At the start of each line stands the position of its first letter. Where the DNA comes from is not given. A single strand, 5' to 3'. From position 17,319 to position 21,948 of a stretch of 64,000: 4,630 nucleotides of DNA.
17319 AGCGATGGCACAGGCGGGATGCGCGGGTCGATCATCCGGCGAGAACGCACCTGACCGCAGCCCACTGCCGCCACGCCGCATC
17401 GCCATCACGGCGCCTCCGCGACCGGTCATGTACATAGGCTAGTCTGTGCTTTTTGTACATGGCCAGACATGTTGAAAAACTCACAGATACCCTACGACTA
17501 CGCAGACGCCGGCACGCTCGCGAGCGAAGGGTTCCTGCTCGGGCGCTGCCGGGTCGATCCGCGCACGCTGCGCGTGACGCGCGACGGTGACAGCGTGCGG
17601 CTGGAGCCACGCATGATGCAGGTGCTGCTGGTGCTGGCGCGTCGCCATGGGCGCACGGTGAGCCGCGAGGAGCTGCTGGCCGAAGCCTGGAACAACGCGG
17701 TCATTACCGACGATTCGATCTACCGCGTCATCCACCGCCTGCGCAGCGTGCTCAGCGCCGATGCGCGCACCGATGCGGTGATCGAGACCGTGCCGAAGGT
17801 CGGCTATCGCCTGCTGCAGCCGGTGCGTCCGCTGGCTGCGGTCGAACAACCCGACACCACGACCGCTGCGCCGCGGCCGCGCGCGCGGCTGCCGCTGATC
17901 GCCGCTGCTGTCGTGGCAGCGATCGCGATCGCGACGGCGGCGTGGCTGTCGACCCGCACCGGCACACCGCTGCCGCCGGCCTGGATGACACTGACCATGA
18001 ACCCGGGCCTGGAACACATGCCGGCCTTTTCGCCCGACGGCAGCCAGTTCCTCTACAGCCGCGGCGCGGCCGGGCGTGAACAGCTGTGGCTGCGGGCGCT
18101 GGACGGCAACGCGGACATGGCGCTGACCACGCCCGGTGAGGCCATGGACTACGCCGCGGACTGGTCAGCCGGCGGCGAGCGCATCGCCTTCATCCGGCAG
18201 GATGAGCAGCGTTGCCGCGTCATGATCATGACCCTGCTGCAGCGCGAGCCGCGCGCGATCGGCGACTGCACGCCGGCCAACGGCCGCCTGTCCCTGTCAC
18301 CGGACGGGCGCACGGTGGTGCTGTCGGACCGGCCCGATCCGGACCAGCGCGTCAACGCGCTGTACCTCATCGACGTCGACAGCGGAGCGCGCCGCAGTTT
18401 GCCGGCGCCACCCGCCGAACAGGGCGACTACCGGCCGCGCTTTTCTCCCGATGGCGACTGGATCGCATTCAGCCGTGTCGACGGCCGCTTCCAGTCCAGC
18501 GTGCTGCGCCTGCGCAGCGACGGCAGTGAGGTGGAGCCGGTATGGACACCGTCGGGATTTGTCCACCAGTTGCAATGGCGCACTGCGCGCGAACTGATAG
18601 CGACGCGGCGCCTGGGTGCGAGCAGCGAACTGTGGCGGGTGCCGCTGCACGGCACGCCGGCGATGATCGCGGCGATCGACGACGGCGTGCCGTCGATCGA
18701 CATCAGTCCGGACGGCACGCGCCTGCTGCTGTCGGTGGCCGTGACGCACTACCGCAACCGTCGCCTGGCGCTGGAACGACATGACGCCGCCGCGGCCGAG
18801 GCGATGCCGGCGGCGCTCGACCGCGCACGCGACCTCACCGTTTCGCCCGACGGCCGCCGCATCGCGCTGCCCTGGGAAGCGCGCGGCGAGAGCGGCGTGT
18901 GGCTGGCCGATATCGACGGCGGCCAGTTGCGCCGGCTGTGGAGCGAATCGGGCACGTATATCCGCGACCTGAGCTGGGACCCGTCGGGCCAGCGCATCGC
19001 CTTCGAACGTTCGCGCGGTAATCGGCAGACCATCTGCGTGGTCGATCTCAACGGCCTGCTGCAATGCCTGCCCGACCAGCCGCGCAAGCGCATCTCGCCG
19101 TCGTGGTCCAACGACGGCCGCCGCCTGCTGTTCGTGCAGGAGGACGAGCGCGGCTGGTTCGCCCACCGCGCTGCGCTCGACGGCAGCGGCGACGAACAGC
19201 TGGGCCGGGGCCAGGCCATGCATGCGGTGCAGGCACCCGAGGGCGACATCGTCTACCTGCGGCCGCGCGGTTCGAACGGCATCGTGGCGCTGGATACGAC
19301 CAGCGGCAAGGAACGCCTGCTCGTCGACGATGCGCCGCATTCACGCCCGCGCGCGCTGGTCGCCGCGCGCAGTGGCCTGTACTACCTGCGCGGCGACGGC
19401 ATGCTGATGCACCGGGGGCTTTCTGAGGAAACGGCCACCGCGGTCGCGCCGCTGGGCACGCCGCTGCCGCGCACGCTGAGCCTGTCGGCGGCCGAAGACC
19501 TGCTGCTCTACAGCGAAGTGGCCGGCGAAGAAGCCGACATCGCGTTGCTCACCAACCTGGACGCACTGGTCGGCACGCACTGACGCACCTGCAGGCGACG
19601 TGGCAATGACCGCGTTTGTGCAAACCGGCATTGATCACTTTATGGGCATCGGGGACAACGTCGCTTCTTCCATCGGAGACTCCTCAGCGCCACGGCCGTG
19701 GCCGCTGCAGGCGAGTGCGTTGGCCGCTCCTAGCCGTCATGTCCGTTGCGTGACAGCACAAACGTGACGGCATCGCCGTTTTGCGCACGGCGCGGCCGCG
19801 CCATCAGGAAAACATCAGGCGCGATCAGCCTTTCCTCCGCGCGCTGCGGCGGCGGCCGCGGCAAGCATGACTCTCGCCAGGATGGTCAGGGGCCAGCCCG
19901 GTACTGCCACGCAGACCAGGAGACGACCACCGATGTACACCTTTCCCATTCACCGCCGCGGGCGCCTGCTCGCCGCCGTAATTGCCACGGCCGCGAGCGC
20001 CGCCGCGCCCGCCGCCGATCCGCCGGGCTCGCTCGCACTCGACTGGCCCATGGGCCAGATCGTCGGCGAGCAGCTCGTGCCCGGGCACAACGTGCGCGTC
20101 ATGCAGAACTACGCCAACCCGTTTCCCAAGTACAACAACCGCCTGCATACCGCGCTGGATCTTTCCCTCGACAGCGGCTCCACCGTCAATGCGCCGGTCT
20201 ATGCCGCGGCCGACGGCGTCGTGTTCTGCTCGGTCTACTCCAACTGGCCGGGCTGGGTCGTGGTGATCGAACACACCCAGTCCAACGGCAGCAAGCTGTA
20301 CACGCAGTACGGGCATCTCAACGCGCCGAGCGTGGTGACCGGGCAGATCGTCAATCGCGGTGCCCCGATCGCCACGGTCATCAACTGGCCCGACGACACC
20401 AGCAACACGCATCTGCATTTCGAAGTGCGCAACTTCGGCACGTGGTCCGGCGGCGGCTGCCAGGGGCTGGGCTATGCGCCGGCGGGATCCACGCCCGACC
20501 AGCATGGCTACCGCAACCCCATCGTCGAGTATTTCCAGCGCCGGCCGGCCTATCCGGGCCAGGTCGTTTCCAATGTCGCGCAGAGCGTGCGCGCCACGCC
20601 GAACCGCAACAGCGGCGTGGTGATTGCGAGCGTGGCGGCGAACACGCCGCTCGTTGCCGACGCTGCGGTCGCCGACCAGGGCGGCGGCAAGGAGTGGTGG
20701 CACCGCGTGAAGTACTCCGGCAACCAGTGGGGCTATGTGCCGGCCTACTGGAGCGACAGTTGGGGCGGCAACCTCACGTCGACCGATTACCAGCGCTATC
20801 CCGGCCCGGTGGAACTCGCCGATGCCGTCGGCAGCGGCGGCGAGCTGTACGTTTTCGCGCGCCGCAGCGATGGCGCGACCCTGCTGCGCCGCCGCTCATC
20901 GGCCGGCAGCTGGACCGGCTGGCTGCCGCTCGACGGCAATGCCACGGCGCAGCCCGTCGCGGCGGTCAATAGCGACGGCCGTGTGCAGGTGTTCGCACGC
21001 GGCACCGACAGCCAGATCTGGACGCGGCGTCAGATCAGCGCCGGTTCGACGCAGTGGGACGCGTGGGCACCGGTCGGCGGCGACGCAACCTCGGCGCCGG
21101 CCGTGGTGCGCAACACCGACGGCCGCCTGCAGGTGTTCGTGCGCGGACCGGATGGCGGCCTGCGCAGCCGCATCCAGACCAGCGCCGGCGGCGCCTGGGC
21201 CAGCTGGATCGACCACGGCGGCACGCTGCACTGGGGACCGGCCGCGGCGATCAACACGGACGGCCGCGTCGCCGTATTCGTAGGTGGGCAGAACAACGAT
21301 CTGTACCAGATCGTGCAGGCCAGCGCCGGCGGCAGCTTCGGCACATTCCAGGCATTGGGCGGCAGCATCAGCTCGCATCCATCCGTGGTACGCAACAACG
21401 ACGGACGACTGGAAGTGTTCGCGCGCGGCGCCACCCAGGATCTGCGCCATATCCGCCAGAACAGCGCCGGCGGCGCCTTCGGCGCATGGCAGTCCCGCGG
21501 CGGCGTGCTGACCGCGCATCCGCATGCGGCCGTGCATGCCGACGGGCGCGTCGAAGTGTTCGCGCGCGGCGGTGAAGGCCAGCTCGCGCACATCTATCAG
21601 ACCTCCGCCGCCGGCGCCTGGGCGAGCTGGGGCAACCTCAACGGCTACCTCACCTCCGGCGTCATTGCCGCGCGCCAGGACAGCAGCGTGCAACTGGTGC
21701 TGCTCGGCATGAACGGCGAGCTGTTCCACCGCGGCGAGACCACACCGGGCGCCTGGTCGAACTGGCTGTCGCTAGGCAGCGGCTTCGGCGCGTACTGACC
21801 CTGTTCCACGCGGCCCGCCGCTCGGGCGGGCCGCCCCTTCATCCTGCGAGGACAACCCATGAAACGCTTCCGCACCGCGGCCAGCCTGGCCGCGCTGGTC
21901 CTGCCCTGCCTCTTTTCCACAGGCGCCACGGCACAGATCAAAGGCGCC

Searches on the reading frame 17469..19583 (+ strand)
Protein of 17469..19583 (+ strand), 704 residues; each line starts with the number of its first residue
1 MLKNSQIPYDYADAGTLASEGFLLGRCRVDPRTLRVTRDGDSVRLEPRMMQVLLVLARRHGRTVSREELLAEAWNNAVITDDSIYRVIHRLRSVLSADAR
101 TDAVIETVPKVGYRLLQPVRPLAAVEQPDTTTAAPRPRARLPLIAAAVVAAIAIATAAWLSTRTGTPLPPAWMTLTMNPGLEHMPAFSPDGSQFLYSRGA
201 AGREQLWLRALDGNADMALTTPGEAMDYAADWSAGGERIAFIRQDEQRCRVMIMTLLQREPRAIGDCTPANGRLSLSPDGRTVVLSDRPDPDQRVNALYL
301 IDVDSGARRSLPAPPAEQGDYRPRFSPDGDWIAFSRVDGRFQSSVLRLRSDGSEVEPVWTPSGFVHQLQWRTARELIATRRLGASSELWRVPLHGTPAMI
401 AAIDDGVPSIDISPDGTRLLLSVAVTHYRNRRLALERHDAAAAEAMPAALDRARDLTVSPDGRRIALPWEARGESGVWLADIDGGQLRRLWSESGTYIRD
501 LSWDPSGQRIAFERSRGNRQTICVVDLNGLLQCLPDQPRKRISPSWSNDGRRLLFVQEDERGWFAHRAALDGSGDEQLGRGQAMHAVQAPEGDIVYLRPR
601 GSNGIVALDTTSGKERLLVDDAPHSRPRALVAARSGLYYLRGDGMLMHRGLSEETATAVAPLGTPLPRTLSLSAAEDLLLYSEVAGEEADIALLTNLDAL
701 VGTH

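Call 8: search_protein_families(library=pfam, proteins=[window:17469-19583:+], max_evalue=0.01)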
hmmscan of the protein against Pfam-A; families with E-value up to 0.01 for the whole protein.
window:17469-19583:+ (704 aa): 4 families
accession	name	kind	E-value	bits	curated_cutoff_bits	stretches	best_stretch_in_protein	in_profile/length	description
PF07676.18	PD40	-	7.9e-26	89.8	20.9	2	175-207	4-37/38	WD40-like Beta Propeller Repeat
PF00486.34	Trans_reg_C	-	4.2e-16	59.2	26.2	1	41-115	2-77/77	Transcriptional regulatory protein, C terminal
PF00930.27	DPPIV_N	-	6.9e-07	28.8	22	0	179-258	42-134/354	Dipeptidyl peptidase IV (DPP IV) N-terminal region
PF25174.1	Beta-prop_THOC3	-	2.3e-06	27.3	305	1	269-420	89-229/272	THOC3 beta-propeller domain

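Call 104: search_protein_families(library=padloc, proteins=[window:17469-19583:+], max_evalue=0.00001)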
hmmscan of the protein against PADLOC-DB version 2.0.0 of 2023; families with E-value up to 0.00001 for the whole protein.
window:17469-19583:+ (704 aa): 0 families

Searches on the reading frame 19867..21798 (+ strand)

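Call 8: search_protein_families(library=pfam, proteins=[window:19867-21798:+], max_evalue=0.01)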
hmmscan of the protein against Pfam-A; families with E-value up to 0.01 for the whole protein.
window:19867-21798:+ (643 aa): 1 family
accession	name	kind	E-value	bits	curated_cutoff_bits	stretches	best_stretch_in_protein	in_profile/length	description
PF01551.29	Peptidase_M23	-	6.6e-18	65.1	28.7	1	95-191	4-91/96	Peptidase family M23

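Call 104: search_protein_families(library=padloc, proteins=[window:19867-21798:+], max_evalue=0.00001)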
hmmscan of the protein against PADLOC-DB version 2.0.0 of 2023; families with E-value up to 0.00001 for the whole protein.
window:19867-21798:+ (643 aa): 0 families
